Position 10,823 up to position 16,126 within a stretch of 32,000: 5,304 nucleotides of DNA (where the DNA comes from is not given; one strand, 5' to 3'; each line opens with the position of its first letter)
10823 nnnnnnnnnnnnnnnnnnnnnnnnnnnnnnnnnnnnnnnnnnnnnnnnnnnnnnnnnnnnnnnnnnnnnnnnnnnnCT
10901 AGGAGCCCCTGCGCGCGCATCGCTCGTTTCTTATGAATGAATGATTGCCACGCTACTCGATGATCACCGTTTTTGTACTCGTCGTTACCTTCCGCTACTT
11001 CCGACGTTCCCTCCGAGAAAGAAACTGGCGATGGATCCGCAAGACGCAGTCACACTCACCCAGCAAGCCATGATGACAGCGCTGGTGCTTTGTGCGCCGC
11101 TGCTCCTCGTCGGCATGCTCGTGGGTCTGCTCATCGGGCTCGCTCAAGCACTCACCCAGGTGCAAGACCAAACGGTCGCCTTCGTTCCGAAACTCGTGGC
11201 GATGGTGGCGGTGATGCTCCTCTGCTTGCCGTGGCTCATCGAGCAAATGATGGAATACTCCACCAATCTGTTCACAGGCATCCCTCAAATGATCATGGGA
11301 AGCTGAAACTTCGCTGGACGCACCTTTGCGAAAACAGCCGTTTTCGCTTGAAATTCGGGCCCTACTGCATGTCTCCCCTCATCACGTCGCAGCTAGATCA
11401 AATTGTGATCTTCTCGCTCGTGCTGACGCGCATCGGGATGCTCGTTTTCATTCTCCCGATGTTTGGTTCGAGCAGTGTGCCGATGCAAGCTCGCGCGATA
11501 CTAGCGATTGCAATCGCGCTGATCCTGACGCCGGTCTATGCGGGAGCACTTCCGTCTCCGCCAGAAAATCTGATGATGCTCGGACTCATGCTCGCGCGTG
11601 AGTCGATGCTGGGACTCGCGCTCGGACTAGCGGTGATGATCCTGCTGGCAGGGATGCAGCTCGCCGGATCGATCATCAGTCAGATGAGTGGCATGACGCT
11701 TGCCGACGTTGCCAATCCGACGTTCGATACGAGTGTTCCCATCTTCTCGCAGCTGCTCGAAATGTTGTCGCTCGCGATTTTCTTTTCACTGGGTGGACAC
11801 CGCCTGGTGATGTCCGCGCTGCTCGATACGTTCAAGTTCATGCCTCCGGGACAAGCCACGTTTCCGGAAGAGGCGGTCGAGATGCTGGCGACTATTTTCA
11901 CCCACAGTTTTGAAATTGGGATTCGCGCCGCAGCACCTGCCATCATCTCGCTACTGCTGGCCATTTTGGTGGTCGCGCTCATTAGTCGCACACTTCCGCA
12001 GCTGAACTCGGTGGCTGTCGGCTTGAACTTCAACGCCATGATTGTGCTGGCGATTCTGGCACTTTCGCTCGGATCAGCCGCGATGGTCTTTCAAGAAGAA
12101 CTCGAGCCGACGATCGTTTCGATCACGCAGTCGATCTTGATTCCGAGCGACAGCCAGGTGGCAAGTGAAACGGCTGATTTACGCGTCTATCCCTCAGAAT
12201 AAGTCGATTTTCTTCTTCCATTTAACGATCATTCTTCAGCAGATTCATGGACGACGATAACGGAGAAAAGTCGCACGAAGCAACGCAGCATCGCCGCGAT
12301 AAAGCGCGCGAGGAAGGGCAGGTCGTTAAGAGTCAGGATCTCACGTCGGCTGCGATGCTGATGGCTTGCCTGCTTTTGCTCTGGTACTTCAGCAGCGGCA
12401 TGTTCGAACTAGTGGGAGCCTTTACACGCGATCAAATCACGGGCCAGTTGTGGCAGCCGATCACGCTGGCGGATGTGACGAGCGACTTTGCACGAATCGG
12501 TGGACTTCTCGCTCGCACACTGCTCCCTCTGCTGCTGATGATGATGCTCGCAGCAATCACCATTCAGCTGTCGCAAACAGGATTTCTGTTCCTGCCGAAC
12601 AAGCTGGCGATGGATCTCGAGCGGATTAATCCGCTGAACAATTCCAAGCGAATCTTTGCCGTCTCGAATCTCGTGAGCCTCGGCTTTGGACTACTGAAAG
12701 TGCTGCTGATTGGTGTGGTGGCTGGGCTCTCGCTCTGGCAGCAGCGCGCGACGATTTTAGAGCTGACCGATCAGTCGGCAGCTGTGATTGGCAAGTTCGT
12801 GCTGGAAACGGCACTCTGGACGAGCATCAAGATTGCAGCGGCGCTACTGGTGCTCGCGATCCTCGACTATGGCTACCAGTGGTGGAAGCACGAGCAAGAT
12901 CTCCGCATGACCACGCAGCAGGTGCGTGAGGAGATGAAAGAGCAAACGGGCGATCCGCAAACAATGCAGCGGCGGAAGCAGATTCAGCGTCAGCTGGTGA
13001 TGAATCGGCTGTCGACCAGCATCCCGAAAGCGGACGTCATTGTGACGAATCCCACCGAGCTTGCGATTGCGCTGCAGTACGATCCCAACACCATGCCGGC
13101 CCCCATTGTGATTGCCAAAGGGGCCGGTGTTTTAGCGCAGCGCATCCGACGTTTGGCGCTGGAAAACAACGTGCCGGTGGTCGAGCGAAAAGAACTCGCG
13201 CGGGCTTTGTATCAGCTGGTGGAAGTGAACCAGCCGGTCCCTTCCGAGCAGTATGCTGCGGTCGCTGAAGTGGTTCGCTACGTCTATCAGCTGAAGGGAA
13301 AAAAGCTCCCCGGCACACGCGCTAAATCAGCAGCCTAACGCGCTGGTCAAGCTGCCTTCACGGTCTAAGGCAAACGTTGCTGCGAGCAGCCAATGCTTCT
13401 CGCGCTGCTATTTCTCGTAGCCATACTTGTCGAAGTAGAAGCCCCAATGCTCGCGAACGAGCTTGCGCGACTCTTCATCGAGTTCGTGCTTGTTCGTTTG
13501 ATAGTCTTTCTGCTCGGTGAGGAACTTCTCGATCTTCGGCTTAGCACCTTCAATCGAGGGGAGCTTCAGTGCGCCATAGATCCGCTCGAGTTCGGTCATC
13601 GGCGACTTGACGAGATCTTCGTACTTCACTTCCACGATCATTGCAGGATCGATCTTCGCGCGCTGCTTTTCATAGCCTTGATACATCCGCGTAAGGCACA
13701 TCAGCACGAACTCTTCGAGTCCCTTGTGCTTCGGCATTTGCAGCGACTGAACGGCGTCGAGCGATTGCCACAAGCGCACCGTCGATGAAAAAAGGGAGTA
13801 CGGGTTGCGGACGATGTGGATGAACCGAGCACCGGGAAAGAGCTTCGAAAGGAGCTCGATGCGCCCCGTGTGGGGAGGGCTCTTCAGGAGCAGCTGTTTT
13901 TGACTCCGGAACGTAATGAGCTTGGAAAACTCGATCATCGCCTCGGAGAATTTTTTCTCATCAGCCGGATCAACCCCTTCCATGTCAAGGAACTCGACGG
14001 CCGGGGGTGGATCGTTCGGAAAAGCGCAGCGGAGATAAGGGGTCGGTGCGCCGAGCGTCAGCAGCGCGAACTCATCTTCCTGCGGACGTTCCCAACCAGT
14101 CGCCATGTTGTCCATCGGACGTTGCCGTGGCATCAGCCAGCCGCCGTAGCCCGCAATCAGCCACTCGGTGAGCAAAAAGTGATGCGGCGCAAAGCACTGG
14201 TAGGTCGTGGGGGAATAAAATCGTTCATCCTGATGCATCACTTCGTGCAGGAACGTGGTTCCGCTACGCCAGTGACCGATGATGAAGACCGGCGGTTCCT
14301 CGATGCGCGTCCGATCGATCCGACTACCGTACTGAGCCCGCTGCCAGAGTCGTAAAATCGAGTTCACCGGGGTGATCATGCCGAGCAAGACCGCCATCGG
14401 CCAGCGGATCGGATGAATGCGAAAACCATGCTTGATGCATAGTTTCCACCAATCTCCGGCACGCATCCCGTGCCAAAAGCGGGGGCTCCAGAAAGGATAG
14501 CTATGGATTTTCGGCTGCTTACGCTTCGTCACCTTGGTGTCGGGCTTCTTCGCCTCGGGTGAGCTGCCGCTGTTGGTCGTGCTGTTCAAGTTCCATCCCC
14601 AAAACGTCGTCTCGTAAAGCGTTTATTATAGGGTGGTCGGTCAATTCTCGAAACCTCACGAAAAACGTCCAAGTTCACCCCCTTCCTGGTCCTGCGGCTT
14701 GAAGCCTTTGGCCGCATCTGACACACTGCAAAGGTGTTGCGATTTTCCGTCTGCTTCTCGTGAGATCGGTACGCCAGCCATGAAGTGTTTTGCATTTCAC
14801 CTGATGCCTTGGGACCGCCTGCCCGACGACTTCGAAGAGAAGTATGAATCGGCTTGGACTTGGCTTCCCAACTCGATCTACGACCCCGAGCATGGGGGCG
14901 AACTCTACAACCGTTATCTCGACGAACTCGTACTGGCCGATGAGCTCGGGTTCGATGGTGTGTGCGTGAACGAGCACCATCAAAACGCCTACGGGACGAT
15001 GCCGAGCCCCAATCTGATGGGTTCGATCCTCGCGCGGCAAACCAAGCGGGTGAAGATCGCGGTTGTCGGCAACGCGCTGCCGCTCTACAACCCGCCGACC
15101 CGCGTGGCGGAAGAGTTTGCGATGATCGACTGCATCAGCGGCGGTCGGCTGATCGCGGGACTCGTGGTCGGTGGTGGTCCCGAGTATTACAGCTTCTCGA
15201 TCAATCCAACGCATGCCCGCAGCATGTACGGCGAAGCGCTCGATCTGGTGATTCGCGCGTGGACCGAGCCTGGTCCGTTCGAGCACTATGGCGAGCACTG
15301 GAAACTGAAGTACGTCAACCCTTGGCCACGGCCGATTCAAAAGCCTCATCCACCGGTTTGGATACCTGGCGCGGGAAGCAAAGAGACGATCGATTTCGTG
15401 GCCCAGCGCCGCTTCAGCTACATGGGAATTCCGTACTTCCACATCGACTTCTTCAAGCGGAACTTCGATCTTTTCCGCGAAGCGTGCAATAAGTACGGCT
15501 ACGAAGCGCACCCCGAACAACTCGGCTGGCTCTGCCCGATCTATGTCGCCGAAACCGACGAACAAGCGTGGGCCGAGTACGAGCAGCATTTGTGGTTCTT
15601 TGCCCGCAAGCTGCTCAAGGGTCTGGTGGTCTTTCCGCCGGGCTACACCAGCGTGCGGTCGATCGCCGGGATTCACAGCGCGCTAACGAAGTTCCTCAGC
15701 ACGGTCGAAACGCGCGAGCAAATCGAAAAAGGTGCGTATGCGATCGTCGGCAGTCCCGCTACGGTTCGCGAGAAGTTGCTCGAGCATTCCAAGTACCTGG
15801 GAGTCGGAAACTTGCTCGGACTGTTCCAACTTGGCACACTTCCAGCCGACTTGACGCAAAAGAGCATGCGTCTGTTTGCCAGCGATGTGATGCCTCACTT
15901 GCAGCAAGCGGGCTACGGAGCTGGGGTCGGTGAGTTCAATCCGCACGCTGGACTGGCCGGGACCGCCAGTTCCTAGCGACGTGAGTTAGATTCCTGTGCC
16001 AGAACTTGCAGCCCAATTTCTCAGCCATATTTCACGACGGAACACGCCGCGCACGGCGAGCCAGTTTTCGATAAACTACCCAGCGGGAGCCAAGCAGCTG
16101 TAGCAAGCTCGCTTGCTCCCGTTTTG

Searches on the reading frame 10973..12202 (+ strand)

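Call 34: search_protein_families(library=pfam, proteins=[window:10973-12202:+], max_evalue=0.001)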
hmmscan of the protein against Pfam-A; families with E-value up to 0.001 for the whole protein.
window:10973-12202:+ (409 aa): 1 family
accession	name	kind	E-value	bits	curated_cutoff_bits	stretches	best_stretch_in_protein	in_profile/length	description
PF01311.25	Bac_export_1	-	6.1e-52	176.9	27.8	1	145-378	2-228/230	Bacterial export proteins, family 1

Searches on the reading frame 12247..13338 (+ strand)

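Call 34: search_protein_families(library=pfam, proteins=[window:12247-13338:+], max_evalue=0.001)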
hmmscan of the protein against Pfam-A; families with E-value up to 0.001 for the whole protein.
window:12247-13338:+ (363 aa): 1 family
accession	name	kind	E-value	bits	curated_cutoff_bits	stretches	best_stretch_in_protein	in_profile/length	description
PF01312.24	Bac_export_2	-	2.5e-114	382.4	24.4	1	6-346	1-335/335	FlhB HrpN YscU SpaS Family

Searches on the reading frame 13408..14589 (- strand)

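Call 34: search_protein_families(library=pfam, proteins=[window:13408-14589:-], max_evalue=0.001)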
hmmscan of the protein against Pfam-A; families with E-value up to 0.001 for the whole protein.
window:13408-14589:- (393 aa): 2 families
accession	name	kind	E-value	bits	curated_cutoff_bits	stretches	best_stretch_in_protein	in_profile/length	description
PF13469.12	Sulfotransfer_3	-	6.4e-34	118.5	27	1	100-344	1-213/216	Sulfotransferase family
PF00685.33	Sulfotransfer_1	-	4.2e-09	36.6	22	1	99-385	2-234/255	Sulfotransferase domain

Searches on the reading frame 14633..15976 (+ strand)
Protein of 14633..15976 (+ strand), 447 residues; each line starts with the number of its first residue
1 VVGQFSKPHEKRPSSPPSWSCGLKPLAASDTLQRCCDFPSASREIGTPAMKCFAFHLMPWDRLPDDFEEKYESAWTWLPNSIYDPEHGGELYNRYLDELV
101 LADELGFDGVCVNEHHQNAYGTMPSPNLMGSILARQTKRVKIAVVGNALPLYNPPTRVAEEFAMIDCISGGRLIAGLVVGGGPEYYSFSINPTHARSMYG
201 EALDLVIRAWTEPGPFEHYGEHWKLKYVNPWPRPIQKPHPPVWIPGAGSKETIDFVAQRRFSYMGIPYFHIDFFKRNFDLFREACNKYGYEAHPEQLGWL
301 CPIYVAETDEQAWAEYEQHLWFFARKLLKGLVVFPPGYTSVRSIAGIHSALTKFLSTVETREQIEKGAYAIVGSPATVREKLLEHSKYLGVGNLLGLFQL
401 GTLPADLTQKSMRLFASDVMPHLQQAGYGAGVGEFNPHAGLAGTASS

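Call 35: search_protein_families(library=pfam, proteins=[window:14633-15976:+], max_evalue=0.001)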
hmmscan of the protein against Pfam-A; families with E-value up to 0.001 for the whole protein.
window:14633-15976:+ (447 aa): 1 family
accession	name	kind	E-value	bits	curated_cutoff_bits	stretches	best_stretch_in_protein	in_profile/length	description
PF00296.26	Bac_luciferase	-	1.3e-41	143.5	27.9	1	91-391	21-312/314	Luciferase-like monooxygenase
